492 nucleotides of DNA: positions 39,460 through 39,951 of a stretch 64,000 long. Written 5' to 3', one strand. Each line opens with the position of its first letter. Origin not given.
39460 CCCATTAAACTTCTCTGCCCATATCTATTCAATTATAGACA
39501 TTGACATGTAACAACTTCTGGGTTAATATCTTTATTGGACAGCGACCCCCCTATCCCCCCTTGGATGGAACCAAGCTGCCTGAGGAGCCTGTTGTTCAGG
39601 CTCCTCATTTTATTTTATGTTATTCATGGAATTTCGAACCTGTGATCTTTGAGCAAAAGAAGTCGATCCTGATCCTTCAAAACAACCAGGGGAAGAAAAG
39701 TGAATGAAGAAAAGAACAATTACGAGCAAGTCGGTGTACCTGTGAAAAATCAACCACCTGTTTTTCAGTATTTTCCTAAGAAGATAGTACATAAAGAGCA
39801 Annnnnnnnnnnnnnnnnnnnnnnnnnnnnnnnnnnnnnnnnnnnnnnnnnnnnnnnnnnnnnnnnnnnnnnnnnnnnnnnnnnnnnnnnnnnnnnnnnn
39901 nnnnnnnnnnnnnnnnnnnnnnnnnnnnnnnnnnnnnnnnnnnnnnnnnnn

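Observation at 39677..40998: Secreted four-repeat cytochrome-b5-like protein plus His-rich membrane partner: a possible extracytoplasmic heme electron-transfer or heme-capture module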

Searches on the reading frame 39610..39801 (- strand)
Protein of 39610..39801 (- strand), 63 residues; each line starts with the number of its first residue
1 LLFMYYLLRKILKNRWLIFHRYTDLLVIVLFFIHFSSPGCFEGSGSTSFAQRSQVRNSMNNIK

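Call 3: search_protein_families(library=pfam, proteins=[window:39610-39801:-], max_evalue=1)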
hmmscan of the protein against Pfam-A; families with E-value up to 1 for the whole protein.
window:39610-39801:- (63 aa): 0 families

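Call 4: search_protein_families(library=ncbifam, proteins=[window:39610-39801:-], max_evalue=1)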
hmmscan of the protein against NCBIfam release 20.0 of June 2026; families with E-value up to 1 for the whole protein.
window:39610-39801:- (63 aa): 1 family
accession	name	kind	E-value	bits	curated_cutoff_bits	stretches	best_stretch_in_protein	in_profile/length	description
NF040564.1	SCO2523_fam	equivalog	0.062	12.5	200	1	12-29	160-177/305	SCO2523 family variant P-loop protein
